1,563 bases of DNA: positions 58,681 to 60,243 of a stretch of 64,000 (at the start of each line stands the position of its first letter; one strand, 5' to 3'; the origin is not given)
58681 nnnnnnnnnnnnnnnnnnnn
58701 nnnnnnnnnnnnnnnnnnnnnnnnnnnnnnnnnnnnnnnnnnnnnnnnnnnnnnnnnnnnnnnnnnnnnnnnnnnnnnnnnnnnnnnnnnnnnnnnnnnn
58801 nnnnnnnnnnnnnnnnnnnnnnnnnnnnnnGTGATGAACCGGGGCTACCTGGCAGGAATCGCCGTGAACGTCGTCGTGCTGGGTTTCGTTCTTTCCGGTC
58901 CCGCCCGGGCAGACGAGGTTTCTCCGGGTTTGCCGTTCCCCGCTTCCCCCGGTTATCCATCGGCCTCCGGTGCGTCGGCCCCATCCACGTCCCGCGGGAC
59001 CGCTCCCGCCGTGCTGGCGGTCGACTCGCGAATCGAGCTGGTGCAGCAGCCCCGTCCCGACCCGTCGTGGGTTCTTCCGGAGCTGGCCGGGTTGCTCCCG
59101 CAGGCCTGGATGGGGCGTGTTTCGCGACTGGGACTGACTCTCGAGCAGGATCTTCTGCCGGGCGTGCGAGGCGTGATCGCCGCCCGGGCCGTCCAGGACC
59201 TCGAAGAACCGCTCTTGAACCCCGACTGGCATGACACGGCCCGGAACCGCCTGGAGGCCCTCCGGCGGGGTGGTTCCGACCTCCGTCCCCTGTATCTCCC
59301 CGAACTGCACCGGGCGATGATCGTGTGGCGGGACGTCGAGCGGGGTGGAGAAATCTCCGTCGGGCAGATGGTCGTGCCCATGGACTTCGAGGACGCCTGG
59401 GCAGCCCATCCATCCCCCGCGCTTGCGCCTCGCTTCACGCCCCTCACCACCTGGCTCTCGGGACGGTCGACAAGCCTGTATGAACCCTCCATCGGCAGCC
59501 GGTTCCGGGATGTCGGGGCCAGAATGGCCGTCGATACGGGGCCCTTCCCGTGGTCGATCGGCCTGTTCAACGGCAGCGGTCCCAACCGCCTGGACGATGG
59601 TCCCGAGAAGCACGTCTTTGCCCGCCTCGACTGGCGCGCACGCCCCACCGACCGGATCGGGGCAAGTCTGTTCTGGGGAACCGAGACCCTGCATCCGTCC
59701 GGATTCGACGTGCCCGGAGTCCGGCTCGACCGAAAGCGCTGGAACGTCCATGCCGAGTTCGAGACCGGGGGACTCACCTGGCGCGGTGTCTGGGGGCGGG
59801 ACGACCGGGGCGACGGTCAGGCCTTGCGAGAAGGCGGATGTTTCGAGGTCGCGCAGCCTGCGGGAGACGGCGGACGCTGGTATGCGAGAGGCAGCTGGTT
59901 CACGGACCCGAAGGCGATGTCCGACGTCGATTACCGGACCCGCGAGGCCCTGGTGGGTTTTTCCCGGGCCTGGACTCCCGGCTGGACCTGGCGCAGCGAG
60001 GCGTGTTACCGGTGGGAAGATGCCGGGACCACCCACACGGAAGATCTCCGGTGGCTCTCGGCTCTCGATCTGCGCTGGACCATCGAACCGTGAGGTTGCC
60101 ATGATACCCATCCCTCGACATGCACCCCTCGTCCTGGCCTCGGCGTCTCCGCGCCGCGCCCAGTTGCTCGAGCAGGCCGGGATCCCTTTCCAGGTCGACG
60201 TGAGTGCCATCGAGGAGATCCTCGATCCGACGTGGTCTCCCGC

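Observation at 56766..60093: Divergent module: papain-like cysteine-peptidase-fold protein, HExxH protein and coupled beta-barrel-like secreted protein, wedged between glmM and maf-mreBCD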

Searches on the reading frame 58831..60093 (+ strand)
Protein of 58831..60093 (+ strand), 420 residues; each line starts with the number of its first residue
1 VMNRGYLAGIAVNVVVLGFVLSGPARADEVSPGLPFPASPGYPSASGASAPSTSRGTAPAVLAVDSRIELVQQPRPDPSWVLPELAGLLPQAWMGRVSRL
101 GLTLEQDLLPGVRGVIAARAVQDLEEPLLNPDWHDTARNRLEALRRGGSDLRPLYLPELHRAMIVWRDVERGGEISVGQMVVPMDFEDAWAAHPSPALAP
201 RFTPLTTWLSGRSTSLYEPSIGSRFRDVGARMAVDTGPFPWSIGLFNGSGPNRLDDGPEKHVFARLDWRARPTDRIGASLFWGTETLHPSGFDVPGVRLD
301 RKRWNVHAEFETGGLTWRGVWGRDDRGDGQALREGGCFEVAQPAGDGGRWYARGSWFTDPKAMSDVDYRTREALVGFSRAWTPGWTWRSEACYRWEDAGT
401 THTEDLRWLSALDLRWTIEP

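Call 3: search_protein_families(library=pfam, proteins=[window:58831-60093:+], max_evalue=1)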
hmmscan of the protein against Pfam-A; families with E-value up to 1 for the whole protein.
window:58831-60093:+ (420 aa): 0 families

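Call 4: search_protein_families(library=ncbifam, proteins=[window:58831-60093:+], max_evalue=1)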
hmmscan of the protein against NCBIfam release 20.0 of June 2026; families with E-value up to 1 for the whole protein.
window:58831-60093:+ (420 aa): 1 family
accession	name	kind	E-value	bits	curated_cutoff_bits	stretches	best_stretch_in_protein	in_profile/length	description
NF047521.1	LIC_11904_fam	equivalog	0.3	9.6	400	1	68-117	344-395/398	LIC_11904 family protein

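Call 8: find_homologous_proteins(query=window:58831-60093:+, max_evalue=0.001)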
Query window:58831-60093:+ (420 aa): 3 proteins with E <= 0.001 among 8000 candidates.
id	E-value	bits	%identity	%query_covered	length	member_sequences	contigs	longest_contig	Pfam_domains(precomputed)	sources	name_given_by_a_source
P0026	4.7e-287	970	100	100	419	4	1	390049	-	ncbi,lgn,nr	ncbi:MAG: hypothetical protein VKP72_05810 [bacterium]|nr:hypothetical protein [bacterium]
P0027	4.5e-213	726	77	99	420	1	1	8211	-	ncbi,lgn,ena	-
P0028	3.6e-180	618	66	98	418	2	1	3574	-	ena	-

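Call 42: search_protein_representatives(alignment_id=A4)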
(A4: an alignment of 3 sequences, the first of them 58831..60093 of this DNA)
Query: 3 sequences, 417 profile positions. Proteins with E-value up to 0.001 (for the whole library): 24; up to 1e-10: 12; up to 1e-30: 5. The best 24 are listed.
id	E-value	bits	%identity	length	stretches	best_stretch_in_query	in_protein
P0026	7.1e-253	854.9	-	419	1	11-417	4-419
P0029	5.2e-69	249.3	-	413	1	89-411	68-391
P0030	3.2e-55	203.9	-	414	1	43-410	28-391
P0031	6.0e-48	179.9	-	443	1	81-397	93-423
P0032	2.3e-40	154.9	-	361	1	95-395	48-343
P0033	7.7e-27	110.4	-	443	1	92-413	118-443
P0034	8.5e-21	90.5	-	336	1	84-411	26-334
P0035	8.6e-21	90.5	-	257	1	46-258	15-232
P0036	1.0e-14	70.4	-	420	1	97-400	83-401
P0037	6.5e-14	67.8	-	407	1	119-316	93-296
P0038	4.5e-13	65.0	-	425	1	123-287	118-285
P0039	8.2e-12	60.9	-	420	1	121-399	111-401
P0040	2.5e-10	56.0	-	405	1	142-395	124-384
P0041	6.5e-06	41.5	-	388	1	217-310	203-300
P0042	1.7e-05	40.1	-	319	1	218-324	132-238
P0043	2.3e-05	39.6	-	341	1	222-308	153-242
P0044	2.9e-05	39.3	-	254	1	179-401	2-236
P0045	3.7e-05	39.0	-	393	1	219-309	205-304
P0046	4.1e-05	38.8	-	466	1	226-326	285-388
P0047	9.1e-05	37.7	-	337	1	171-322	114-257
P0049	2.1e-04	36.5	-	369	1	157-321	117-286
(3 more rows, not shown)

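Call 46: search_protein_families(library=pfam, alignment_id=A5, max_evalue=0.01)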
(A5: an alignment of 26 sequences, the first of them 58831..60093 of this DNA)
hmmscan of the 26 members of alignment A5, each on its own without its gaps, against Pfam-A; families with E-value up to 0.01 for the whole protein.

A. member 1, window:58831-60093:+ (420 aa): 0 families

B. families by the number of members that match (of 26 scanned): 5 families
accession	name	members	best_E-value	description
PF07396.17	Porin_O_P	11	2.5e-21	Phosphate-selective porin O and P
PF07642.17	BBP2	4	7.5e-06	Putative beta-barrel porin-2, OmpL-like. bbp2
PF00395.25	SLH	2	2.6e-06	S-layer homology domain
PF00619.27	CARD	1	0.0051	Caspase recruitment domain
PF13609.12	Porin_4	1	0.0073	Gram-negative porin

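Call 47: search_protein_families(library=pfam, proteins=[P0029, P0030, P0031, P0032, P0033, P0034, P0036, P0037, P0038, P0039], max_evalue=0.01)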
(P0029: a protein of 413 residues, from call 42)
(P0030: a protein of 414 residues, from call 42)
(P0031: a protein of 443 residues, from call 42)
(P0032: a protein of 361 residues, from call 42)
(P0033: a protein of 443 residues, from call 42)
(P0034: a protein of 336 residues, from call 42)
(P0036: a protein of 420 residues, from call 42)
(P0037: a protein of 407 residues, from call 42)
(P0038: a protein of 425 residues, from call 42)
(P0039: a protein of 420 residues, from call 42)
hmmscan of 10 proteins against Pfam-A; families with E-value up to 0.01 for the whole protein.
P0029 (413 aa): 1 family
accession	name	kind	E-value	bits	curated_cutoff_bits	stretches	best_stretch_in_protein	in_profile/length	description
PF07396.17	Porin_O_P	-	0.00023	21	20.9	1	129-259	61-182/370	Phosphate-selective porin O and P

P0030 (414 aa): 0 families

P0031 (443 aa): 0 families

P0032 (361 aa): 0 families

P0033 (443 aa): 0 families

P0034 (336 aa): 0 families

P0036 (420 aa): 0 families

P0037 (407 aa): 0 families

P0038 (425 aa): 0 families

P0039 (420 aa): 0 families

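Call 49: search_solved_structures(query=A5, max_evalue=10, show_alignments=2)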
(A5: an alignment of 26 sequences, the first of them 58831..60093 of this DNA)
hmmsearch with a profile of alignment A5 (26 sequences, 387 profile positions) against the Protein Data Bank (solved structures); distinct sequences matched with E-value up to 10: 4.
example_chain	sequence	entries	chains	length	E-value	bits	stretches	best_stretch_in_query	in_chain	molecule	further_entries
2iqi_A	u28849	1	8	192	0.17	14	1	57-150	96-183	Hypothetical protein XCC0632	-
6ehf_A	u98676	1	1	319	0.24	13.5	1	272-366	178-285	OmpT protein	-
6ehe_A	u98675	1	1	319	0.24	13.5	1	272-366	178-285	OmpT protein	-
5oyk_A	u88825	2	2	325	0.25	13.5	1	272-366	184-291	Gram-negative porin family protein | OmpT protein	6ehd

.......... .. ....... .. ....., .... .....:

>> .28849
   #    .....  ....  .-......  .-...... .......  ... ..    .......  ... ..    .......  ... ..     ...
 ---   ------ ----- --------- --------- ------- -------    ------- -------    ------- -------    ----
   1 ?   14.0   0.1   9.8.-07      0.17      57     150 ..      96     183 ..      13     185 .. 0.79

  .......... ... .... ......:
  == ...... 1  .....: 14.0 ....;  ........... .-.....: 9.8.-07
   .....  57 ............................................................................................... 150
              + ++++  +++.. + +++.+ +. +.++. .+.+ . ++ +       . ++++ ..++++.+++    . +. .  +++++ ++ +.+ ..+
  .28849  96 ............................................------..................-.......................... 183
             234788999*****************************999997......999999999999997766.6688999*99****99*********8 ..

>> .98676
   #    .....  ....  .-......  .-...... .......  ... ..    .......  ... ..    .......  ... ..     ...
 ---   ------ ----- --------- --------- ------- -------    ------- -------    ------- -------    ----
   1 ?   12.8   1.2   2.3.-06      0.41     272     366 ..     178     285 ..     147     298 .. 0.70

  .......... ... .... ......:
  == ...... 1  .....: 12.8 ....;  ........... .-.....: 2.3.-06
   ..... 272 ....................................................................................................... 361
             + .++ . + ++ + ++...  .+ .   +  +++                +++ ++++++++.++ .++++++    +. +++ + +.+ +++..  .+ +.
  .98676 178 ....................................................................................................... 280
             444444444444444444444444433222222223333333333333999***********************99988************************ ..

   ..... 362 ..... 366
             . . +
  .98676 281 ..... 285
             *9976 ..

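Call 60: search_protein_families(library=pfam, proteins=[P0035, P0040, P0041, P0042, P0043, P0044, P0045, P0046, P0047, P0049], max_evalue=0.01)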
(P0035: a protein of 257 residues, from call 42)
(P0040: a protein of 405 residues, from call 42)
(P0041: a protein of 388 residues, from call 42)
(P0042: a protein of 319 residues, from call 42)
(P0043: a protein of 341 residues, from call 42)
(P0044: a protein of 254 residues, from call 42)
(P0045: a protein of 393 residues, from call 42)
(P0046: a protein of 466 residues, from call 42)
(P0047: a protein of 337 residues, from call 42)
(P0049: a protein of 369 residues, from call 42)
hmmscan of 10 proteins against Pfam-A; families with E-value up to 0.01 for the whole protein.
P0035 (257 aa): 0 families

P0040 (405 aa): 0 families

P0041 (388 aa): 2 families
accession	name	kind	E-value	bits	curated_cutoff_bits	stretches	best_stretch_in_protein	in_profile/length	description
PF07396.17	Porin_O_P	-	2.5e-21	76.8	20.9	1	76-266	1-180/370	Phosphate-selective porin O and P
PF00619.27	CARD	-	0.0051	17.2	23.9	1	30-60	21-49/85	Caspase recruitment domain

P0042 (319 aa): 2 families
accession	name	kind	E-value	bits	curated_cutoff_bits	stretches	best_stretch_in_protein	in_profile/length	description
PF07396.17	Porin_O_P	-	6.5e-17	62.3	20.9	1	50-178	25-162/370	Phosphate-selective porin O and P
PF07642.17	BBP2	-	0.007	16.1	26.2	0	139-297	137-311/339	Putative beta-barrel porin-2, OmpL-like. bbp2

P0043 (341 aa): 2 families
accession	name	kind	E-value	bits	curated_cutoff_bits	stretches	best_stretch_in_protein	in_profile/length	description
PF07396.17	Porin_O_P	-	1.9e-12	47.5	20.9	1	58-219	24-190/370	Phosphate-selective porin O and P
PF07642.17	BBP2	-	0.004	16.9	26.2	1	77-232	58-214/339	Putative beta-barrel porin-2, OmpL-like. bbp2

P0044 (254 aa): 0 families

P0045 (393 aa): 1 family
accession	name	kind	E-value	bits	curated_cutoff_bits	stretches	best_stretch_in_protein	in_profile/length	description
PF07396.17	Porin_O_P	-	6.8e-19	68.8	20.9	1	96-274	23-183/370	Phosphate-selective porin O and P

P0046 (466 aa): 3 families
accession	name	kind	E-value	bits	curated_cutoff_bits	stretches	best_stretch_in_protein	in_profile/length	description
PF07396.17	Porin_O_P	-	1.9e-08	34.4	20.9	1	171-343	5-185/370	Phosphate-selective porin O and P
PF07642.17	BBP2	-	7.5e-06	25.9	26.2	1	282-344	135-197/339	Putative beta-barrel porin-2, OmpL-like. bbp2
PF00395.25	SLH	-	0.00041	20.7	20.8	1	19-55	7-44/44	S-layer homology domain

P0047 (337 aa): 1 family
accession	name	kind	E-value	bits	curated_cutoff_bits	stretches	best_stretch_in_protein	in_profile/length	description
PF07396.17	Porin_O_P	-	3.8e-08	33.4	20.9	1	64-221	21-185/370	Phosphate-selective porin O and P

P0049 (369 aa): 1 family
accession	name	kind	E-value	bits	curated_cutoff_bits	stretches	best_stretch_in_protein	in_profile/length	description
PF07396.17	Porin_O_P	-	2.5e-07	30.7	20.9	1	96-152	38-104/370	Phosphate-selective porin O and P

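Call 62: search_protein_families(library=padloc, proteins=[window:58834-60093:+], max_evalue=1)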
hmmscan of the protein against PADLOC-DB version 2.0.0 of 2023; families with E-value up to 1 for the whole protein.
window:58834-60093:+ (419 aa): 0 families

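Call 63: search_protein_families(library=phrogs, proteins=[window:58834-60093:+], max_evalue=1)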
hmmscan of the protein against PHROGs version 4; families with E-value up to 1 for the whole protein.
window:58834-60093:+ (419 aa): 0 families
